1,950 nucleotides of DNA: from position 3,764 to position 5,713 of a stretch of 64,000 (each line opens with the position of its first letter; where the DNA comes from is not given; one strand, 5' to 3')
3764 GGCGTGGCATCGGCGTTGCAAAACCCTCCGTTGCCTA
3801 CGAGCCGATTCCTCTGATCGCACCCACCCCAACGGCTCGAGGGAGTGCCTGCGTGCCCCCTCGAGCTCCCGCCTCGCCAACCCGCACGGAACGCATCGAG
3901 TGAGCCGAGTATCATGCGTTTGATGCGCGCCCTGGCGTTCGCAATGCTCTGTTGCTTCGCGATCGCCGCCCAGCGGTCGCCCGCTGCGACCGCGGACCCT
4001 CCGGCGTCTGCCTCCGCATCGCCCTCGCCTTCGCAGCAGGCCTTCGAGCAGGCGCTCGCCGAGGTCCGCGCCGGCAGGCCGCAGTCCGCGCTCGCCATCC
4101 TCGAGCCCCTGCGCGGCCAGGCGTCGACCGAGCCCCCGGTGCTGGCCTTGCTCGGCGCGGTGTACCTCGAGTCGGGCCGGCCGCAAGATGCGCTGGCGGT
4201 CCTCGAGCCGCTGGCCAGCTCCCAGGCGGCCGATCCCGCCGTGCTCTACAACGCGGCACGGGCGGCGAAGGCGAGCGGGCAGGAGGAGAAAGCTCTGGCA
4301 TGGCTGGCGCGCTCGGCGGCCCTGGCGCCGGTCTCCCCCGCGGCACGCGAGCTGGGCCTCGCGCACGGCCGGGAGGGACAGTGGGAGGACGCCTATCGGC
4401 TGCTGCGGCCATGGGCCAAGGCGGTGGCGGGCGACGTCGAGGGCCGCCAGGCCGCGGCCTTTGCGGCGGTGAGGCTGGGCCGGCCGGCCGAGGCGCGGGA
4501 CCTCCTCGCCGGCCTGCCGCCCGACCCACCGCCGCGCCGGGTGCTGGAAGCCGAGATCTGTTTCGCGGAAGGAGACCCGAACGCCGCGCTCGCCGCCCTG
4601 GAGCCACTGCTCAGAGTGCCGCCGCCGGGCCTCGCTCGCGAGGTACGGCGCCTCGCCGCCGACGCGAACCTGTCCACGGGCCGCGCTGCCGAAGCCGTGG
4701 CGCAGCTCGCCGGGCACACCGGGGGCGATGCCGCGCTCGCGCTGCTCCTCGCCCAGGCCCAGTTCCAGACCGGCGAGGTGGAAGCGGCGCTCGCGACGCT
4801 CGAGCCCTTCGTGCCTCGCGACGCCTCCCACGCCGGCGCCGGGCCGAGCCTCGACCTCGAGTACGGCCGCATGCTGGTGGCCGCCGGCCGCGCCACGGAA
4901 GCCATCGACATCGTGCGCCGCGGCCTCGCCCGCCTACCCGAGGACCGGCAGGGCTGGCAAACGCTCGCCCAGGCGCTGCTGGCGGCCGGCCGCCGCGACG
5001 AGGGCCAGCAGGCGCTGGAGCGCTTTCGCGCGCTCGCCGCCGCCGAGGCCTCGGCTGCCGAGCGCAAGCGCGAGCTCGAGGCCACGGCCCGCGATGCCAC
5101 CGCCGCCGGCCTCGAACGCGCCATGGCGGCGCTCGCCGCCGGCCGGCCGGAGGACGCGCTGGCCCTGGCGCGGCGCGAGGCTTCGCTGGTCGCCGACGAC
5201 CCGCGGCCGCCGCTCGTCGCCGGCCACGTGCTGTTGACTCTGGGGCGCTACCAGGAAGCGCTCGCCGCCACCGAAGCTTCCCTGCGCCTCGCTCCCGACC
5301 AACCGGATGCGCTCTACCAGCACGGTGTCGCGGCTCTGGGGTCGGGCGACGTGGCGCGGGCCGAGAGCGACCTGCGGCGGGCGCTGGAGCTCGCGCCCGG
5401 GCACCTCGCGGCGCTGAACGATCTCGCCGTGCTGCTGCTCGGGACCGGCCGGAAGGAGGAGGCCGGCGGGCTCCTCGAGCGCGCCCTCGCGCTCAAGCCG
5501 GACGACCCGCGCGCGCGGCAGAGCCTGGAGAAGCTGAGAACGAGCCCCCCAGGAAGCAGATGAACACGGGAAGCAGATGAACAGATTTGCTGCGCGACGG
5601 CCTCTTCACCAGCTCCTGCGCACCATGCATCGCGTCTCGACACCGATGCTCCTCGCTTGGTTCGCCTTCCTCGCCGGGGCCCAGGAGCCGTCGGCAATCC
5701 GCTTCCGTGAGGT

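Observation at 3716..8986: TPR-CRTAC1-TPR secreted cassette with candidate sigma-54 promoter and a structured leader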

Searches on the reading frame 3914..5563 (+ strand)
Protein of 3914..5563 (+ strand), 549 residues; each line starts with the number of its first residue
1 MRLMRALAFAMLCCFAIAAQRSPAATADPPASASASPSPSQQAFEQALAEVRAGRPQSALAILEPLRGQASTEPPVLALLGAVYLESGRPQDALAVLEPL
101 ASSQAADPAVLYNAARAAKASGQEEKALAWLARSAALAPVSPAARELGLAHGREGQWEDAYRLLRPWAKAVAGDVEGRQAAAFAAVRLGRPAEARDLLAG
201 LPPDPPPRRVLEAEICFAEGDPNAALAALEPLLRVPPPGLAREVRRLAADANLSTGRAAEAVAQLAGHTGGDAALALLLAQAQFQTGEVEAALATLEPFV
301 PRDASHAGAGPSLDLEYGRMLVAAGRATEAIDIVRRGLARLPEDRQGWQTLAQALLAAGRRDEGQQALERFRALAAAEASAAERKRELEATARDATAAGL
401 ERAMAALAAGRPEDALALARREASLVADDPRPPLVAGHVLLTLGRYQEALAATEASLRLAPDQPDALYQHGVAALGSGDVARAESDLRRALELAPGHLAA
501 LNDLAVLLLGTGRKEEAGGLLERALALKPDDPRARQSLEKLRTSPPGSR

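Call 9: search_protein_families(library=pfam, proteins=[window:3914-5563:+], max_evalue=0.01)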
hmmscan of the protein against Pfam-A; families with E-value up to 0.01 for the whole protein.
window:3914-5563:+ (549 aa): 20 families
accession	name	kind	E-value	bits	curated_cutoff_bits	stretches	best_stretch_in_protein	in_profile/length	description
PF14559.12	TPR_19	-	1.6e-38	131.2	25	6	474-540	1-67/68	Tetratricopeptide repeat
PF13428.12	TPR_14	-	2.6e-27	92.9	23.5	3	313-353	3-43/44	Tetratricopeptide repeat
PF12895.13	ANAPC3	-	2.8e-26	92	27.2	1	35-98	18-80/82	Anaphase-promoting complex, cyclosome, subunit 3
PF13432.12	TPR_16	-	5.3e-23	81.6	32.7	3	468-532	1-65/65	Tetratricopeptide repeat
PF07719.23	TPR_2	-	2.7e-22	77.4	27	3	437-462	8-33/34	Tetratricopeptide repeat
PF13181.12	TPR_8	-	6.9e-20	69.9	25.7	0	465-496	2-33/34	Tetratricopeptide repeat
PF07721.20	TPR_4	-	3.4e-16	58.5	27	0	76-98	3-25/26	Tetratricopeptide repeat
PF00515.34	TPR_1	-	2.3e-12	46.6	27.8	0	437-462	8-33/34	Tetratricopeptide repeat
PF13431.12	TPR_17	-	3.3e-10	39.9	24.4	0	488-517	3-32/34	Tetratricopeptide repeat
PF13371.12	TPR_9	-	1.6e-09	38.1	35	2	440-495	5-60/73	Tetratricopeptide repeat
PF13424.12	TPR_12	-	1.7e-09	38.2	30.1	2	465-528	4-75/77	Tetratricopeptide repeat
PF23914.1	TPR_CcmH_CycH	-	1.1e-08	35.6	42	1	434-533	54-157/158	Cytochrome c-type biogenesis protein H TPR domain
PF20308.4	TPR-S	-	2.7e-08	34.8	27.6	0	41-84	19-61/102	Tetratricopeptide Repeats-Sensor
PF13176.12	TPR_7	-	2.6e-06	27.5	27.9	0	500-532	1-33/36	Tetratricopeptide repeat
PF13414.12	TPR_11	-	1.5e-05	25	26.8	1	437-473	1-37/42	TPR repeat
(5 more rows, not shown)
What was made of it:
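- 3914..5563 (+): TPR1: exported all-TPR protein, 549 aa. Pfam TPR_19 at 1.6e-38 and others (call 9).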

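Call 32: find_homologous_proteins(query=window:3914-5563:+, max_evalue=1e-10)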
Query window:3914-5563:+ (549 aa): 83 proteins with E <= 1e-10 among 8000 candidates.
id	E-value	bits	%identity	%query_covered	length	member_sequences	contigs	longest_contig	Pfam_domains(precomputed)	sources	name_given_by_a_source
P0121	0.0e+0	1109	100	100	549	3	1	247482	PF13431.13,PF23914.2,PF13414.13,PF13176.13,PF13428.13,PF07721.21,PF14559.13,PF13371.13,PF00515.35,PF12895.14,PF13424.13,PF13432.13,PF13181.13,PF07719.24,PF20308.5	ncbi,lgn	-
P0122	1.4e-113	399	52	90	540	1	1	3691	PF13431.13,PF23914.2,PF13414.13,PF13176.13,PF13428.13,PF13374.13,PF07721.21,PF14559.13,PF13371.13,PF00515.35,PF12895.14,PF13424.13,PF13432.13,PF13429.13,PF13181.13,PF07719.24,PF13174.13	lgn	-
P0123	4.9e-106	374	45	93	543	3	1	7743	PF13431.13,PF23914.2,PF25062.2,PF13414.13,PF23300.4,PF13176.13,PF13428.13,PF13374.13,PF07721.21,PF14559.13,PF13371.13,PF00515.35,PF12895.14,PF13424.13,PF13432.13,PF13429.13,PF13181.13,PF07719.24,PF13174.13,PF20308.5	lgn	-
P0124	6.2e-106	374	47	93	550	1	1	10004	PF13431.13,PF23914.2,PF25060.1,PF13414.13,PF23300.4,PF13176.13,PF13428.13,PF14559.13,PF13371.13,PF00515.35,PF12895.14,PF13424.13,PF21033.5,PF13432.13,PF13181.13,PF14561.13,PF07719.24,PF13174.13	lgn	-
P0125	1.1e-104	370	46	96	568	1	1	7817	PF23914.2,PF13176.13,PF13428.13,PF07721.21,PF14559.13,PF00515.35,PF12895.14,PF13424.13,PF13432.13,PF13181.13,PF07719.24,PF13174.13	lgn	-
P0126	2.0e-104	369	47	91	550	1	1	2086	PF13431.13,PF23914.2,PF13414.13,PF23300.4,PF13176.13,PF13428.13,PF14559.13,PF13371.13,PF00515.35,PF12895.14,PF13424.13,PF21033.5,PF13432.13,PF13181.13,PF14561.13,PF07719.24,PF13174.13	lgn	-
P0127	5.6e-104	367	46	90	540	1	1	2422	PF13431.13,PF23914.2,PF13414.13,PF23300.4,PF13176.13,PF13428.13,PF04733.21,PF13374.13,PF07721.21,PF14559.13,PF13371.13,PF00515.35,PF12895.14,PF13424.13,PF13432.13,PF13181.13,PF07719.24,PF13174.13,PF20308.5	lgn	-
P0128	1.9e-103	366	47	91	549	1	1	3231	PF13431.13,PF23914.2,PF13414.13,PF13428.13,PF07721.21,PF14559.13,PF13371.13,PF00515.35,PF12895.14,PF13424.13,PF13432.13,PF13181.13,PF07719.24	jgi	jgi:tetratricopeptide (TPR) repeat protein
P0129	1.7e-102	363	45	93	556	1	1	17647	PF13431.13,PF23914.2,PF25062.2,PF13414.13,PF13176.13,PF13428.13,PF13374.13,PF07721.21,PF14559.13,PF13371.13,PF00515.35,PF12895.14,PF13424.13,PF13432.13,PF13181.13,PF07719.24,PF13174.13,PF20308.5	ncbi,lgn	-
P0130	4.8e-101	358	47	91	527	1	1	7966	PF13431.13,PF23914.2,PF13414.13,PF13428.13,PF14559.13,PF00515.35,PF12895.14,PF13424.13,PF13432.13,PF13181.13,PF07719.24,PF13174.13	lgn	-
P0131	1.0e-100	357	47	91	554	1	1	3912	PF13431.13,PF23914.2,PF13414.13,PF13176.13,PF13428.13,PF07721.21,PF14559.13,PF13371.13,PF00515.35,PF12895.14,PF13424.13,PF21033.5,PF13432.13,PF13181.13,PF07719.24,PF13174.13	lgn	-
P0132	1.1e-100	357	45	93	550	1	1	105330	PF13431.13,PF23914.2,PF13414.13,PF13176.13,PF13428.13,PF14559.13,PF13371.13,PF00515.35,PF12895.14,PF13424.13,PF13432.13,PF13181.13,PF14561.13,PF07719.24,PF13174.13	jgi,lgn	jgi:tetratricopeptide (TPR) repeat protein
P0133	7.4e-100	354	47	93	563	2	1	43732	PF03704.24,PF13431.13,PF23914.2,PF13414.13,PF13428.13,PF14559.13,PF00515.35,PF12895.14,PF13424.13,PF13432.13,PF13181.13,PF07719.24,PF13174.13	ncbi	-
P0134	7.4e-100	354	42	97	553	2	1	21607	PF13431.13,PF13414.13,PF13428.13,PF07721.21,PF14559.13,PF13371.13,PF00515.35,PF22860.3,PF12895.14,PF13424.13,PF13432.13,PF13429.13,PF13181.13,PF07719.24,PF13174.13,PF20308.5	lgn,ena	-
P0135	1.5e-99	353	46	89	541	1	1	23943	PF13431.13,PF23914.2,PF13414.13,PF23300.4,PF13176.13,PF13428.13,PF13374.13,PF07721.21,PF14559.13,PF13371.13,PF00515.35,PF12895.14,PF13424.13,PF13432.13,PF13429.13,PF13181.13,PF07719.24,PF13174.13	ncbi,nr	ncbi:MAG TPA: tetratricopeptide repeat protein [Thermoanaerobaculia bacterium]|nr:tetratricopeptide 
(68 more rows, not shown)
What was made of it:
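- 3914..5563 (+): About 65 full-length homologs at 40-52% identity, mostly Thermoanaerobaculia (call 32).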

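Call 34: find_related_loci(query=A2, collection=metagenome_contigs, flank=7000)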
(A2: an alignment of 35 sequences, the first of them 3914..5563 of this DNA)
Query A2 (549 aa) in metagenome_contigs; peptide patterns used: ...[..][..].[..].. (x = any residue, [..] = any of these).
232 stretches matched a pattern; 72 encode a relative of the query (tblastn E <= 1e-3); 72 distinct loci.
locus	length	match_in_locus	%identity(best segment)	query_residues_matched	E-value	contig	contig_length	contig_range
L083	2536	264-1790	44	44-541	1e-120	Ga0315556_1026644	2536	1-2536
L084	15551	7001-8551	45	30-543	2e-107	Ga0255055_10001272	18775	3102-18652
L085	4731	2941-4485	45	41-541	4e-108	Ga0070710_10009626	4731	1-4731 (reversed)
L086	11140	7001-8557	44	38-542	3e-104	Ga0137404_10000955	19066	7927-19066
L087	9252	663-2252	43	1-543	5e-104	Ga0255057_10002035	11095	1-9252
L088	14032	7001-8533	47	37-541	5e-100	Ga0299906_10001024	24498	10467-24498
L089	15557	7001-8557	45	37-542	1e-99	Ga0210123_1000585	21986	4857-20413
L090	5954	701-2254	46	30-541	1e-98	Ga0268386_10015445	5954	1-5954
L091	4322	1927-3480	46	30-541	5e-99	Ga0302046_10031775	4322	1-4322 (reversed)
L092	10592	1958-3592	42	11-543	3e-98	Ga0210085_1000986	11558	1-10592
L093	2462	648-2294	41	2-542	1e-100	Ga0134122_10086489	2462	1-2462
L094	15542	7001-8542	42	41-531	1e-96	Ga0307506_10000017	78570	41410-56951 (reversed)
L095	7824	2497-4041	44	44-541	7e-96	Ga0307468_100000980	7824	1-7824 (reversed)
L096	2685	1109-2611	42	44-541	2e-98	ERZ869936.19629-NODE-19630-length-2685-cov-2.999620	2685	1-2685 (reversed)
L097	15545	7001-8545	41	38-543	3e-95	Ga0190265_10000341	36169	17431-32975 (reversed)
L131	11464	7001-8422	41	72-543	4e-74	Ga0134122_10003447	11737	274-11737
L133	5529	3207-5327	40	52-549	8e-72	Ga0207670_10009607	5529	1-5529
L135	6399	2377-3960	38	34-542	2e-71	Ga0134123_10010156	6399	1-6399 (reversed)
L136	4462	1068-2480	40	78-546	1e-67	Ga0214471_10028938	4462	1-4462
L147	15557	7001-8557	44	38-542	3e-104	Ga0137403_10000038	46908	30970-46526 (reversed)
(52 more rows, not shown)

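Call 38: find_encoding_contigs(protein=P0121, flank=6000, max_places=6)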
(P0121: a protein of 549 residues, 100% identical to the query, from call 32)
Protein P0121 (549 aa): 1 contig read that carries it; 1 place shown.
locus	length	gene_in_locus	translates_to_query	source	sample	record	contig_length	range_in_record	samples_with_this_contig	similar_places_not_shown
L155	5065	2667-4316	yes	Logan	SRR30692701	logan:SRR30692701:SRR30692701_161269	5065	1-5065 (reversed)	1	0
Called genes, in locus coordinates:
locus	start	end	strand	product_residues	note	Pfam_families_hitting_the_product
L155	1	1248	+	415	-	?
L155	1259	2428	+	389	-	PF17785:PUA_3, PF10672:Methyltrans_SAM, PF13649:Methyltransf_25 (weak)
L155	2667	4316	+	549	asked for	PF12895:ANAPC3 (faint), PF20308:TPR-S (faint), PF14559:TPR_19, PF23914:TPR_CcmH_CycH (weak), PF13371:TPR_9 (weak), PF13424:TPR_12 (weak), PF13432:TPR_16, PF14559:TPR_19, +8 more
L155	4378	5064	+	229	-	?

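Call 40: find_encoding_contigs(protein=P0204, flank=6000, max_places=4)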
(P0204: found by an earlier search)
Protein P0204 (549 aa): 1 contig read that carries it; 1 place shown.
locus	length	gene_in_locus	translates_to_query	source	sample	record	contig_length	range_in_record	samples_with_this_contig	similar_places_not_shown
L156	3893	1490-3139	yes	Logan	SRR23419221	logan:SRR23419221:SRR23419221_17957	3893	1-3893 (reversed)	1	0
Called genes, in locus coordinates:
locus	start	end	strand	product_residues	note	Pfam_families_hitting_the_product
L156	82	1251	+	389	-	PF17785:PUA_3, PF10672:Methyltrans_SAM, PF13649:Methyltransf_25 (weak)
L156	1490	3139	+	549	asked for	PF12895:ANAPC3 (faint), PF20308:TPR-S (faint), PF00515:TPR_1 (faint), PF14559:TPR_19, PF23914:TPR_CcmH_CycH (weak), PF13371:TPR_9 (weak), PF13432:TPR_16, PF14559:TPR_19, +8 more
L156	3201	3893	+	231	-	?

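Call 41: find_encoding_contigs(protein=P0205, flank=6000, max_places=4)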
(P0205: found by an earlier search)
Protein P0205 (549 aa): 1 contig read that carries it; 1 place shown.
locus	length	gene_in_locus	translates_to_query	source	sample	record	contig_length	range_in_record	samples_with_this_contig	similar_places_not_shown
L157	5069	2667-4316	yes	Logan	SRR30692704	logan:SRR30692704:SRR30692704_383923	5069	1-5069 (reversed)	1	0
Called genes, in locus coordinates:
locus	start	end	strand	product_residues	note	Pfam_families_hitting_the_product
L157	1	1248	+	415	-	?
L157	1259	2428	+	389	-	PF17785:PUA_3, PF10672:Methyltrans_SAM, PF13649:Methyltransf_25 (weak)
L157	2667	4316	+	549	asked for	PF12895:ANAPC3 (faint), PF20308:TPR-S (faint), PF00515:TPR_1 (faint), PF14559:TPR_19, PF23914:TPR_CcmH_CycH (weak), PF13371:TPR_9 (weak), PF13432:TPR_16, PF14559:TPR_19, +8 more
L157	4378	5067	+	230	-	?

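Call 43: find_encoding_contigs(protein=P0122, flank=6000, max_places=3)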
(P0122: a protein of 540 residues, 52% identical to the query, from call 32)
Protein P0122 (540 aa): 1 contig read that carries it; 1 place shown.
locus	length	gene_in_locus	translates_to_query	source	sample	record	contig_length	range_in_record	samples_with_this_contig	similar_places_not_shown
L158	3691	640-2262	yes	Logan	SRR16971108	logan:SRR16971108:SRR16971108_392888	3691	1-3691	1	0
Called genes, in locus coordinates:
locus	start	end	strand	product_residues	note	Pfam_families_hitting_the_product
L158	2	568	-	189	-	?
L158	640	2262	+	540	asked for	PF13432:TPR_16 (weak), PF13432:TPR_16 (weak), PF14559:TPR_19, PF13371:TPR_9, PF13424:TPR_12 (weak), PF13432:TPR_16 (weak), PF14559:TPR_19, PF13374:TPR_10 (weak), +12 more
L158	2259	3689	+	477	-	?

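Call 44: find_encoding_contigs(protein=P0123, flank=8000, max_places=3)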
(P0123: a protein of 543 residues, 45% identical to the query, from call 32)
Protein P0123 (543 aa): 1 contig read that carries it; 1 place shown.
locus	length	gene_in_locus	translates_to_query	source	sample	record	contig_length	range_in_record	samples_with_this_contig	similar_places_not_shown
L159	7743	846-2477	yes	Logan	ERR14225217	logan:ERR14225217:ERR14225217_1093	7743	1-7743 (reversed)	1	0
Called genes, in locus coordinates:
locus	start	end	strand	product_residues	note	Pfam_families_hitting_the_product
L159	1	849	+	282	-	?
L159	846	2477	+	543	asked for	PF07721:TPR_4 (faint), PF20308:TPR-S (faint), PF13432:TPR_16 (weak), PF14559:TPR_19 (weak), PF13371:TPR_9 (weak), PF13424:TPR_12 (weak), PF13432:TPR_16, PF14559:TPR_19, +14 more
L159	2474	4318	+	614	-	-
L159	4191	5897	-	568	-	PF01839:FG-GAP (faint), PF13517:FG-GAP_3, PF07593:UnbV_ASPIC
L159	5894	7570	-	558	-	PF01839:FG-GAP (faint), PF13517:FG-GAP_3, PF07593:UnbV_ASPIC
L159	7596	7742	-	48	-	?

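Call 45: find_encoding_contigs(protein=P0125, flank=8000, max_places=3)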
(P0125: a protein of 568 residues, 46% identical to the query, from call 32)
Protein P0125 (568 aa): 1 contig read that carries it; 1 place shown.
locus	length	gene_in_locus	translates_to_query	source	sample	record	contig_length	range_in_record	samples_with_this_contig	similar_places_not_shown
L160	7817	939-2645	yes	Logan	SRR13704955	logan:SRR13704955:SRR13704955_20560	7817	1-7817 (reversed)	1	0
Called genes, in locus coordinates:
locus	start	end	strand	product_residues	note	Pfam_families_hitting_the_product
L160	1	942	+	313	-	?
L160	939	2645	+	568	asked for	PF00515:TPR_1 (faint), PF07719:TPR_2 (faint), PF07721:TPR_4 (faint), PF12895:ANAPC3 (faint), PF13174:TPR_6 (faint), PF13176:TPR_7 (faint), PF13432:TPR_16 (weak), PF14559:TPR_19, +4 more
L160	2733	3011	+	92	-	PF22513:FitA-like_RHH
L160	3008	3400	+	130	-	PF01850:PIN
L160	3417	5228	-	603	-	PF01839:FG-GAP (faint), PF13517:FG-GAP_3, PF07593:UnbV_ASPIC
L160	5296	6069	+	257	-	PF00535:Glycos_transf_2, PF13641:Glyco_tranf_2_3 (faint)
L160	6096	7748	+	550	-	PF13231:PMT_2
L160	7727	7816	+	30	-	?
